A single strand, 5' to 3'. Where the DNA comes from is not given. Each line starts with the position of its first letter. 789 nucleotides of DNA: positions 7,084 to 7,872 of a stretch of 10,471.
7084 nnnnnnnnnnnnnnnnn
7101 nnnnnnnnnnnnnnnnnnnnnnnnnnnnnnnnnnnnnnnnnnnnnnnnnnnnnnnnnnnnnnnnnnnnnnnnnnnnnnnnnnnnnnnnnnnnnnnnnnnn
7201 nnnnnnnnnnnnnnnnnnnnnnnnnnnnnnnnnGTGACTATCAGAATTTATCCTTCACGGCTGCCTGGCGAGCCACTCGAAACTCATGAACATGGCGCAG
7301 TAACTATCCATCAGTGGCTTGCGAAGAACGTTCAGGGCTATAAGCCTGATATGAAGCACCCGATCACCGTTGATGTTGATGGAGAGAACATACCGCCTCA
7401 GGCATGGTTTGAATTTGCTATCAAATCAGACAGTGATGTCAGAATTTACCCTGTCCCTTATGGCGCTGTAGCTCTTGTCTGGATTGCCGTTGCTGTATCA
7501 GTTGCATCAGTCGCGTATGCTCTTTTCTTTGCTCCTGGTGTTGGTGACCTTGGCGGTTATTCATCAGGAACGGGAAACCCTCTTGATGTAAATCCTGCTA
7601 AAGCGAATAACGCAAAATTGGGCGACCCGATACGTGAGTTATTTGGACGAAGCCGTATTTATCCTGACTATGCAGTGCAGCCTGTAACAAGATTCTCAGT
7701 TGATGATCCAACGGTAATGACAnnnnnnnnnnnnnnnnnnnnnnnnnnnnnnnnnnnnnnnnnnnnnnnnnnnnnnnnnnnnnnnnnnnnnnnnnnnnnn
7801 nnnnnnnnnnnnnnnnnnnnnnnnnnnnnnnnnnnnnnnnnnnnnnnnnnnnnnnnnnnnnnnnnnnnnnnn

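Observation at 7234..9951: Single ORF combining a lambda gpI-like tail tip assembly region with a gpJ-like central fibre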

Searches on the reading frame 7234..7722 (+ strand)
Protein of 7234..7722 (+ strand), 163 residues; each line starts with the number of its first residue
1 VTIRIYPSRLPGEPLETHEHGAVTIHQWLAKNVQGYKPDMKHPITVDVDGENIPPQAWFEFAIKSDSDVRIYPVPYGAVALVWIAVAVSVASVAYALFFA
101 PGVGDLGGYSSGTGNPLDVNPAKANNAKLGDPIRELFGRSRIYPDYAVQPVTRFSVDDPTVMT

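Call 52: search_protein_representatives(alignment_id=A2)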
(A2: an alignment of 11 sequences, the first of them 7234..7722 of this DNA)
Query: 11 sequences, 164 profile positions. Proteins with E-value up to 0.001 (for the whole library): 440; up to 1e-10: 201; up to 1e-30: 32. The best 150 are listed.
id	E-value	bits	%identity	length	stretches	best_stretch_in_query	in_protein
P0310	3.9e-81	287.0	-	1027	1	1-164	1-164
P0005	4.6e-80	283.5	-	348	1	1-163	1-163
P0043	1.3e-74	265.8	-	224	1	1-156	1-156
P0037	6.3e-73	260.4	-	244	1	1-163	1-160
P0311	4.7e-59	215.2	-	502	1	1-161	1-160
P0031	4.3e-58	212.1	-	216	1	37-164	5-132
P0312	1.4e-56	207.2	-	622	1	1-160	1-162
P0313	1.7e-54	200.4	-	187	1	23-162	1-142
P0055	3.4e-54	199.4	-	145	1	1-141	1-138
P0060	4.1e-53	195.9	-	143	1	1-142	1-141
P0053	7.6e-52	191.8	-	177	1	1-112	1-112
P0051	6.8e-49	182.2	-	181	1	1-158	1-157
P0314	3.3e-47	176.7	-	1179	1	3-160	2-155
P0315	4.1e-46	173.2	-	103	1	1-102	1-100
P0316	2.9e-45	170.4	-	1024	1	1-163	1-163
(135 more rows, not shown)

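Call 76: predict_structure(alignment_id=A5)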
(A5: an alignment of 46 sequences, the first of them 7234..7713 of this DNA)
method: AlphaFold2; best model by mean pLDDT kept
length: 160 residues; sequences in the alignment: 46
mean_pLDDT: 76.2   pTM: 0.48
mean pLDDT of the five models: 76.2, 74.0, 72.3, 71.8, 66.9
residues with pLDDT >= 90: 69; 70-90: 24; 50-70: 47; < 50: 20
segments of 3 or more residues with pLDDT < 50: 104-111, 113-116, 120-122
pLDDT, mean of each block of 10 residues (from residue 1): 93 95 97 93 94 96 96 76 72 77 49 49 55 55 53 68
secondary structure, 60 per line:
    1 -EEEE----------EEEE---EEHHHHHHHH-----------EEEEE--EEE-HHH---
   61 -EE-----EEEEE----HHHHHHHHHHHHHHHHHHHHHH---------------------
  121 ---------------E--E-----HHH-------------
elements in order: E2-5 E16-19 H25-32 E44-48 E51-53 E69-73 H78-99

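Call 81: fold_search(model_id=the predicted structure, library=viral)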
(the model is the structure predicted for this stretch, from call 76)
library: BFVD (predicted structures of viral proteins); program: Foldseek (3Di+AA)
matches with E <= 10: 34; with E <= 0.001: 6
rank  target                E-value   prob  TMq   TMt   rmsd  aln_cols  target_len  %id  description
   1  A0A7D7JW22            2.0e-08  1.00  0.46  0.07  16.7       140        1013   27  (no name in the UniProt tables at hand)
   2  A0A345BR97            1.5e-04  1.00  0.34  0.07  17.9       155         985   17  (no name in the UniProt tables at hand)
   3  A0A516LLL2            3.5e-04  1.00  0.41  0.07  14.7       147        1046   18  (no name in the UniProt tables at hand)
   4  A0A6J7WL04            6.7e-04  1.00  0.39  0.05  11.7       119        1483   18  Tip attachment protein J [uncultured Caudovirales phage]
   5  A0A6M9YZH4            6.7e-04  1.00  0.39  0.06  16.4       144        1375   17  (no name in the UniProt tables at hand)
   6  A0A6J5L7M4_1          9.2e-04  1.00  0.35  0.06  17.7       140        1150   11  Tip attachment protein J [uncultured Caudovirales phage]
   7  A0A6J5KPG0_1          4.4e-03  0.99  0.34  0.08  16.6       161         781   15  Tip attachment protein J [uncultured Caudovirales phage]
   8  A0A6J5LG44            5.7e-03  0.99  0.38  0.06  13.2       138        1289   20  Tip attachment protein J [uncultured Caudovirales phage]
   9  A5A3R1                6.1e-03  1.00  0.37  0.06   3.9        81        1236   14  (no name in the UniProt tables at hand)
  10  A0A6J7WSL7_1          6.1e-03  1.00  0.31  0.07   4.9        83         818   16  Tip attachment protein J [uncultured Caudovirales phage]
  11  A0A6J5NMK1            2.0e-02  1.00  0.33  0.18   3.9        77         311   18  Uncharacterized protein [uncultured Caudovirales phage]
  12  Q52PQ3                2.5e-02  0.99  0.38  0.06  11.9       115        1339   17  Possible phage tail protein [Xanthomonas phage Xp15]
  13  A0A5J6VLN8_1          1.3e-01  0.30  0.29  0.06  13.3       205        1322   12  WD domain protein [Megaviridae environmental sample]
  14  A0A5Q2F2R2            3.4e-01  0.16  0.27  0.15  25.6       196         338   15  (no name in the UniProt tables at hand)
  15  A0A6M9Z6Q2            8.5e-01  0.12  0.27  0.15  20.9       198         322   14  (no name in the UniProt tables at hand)
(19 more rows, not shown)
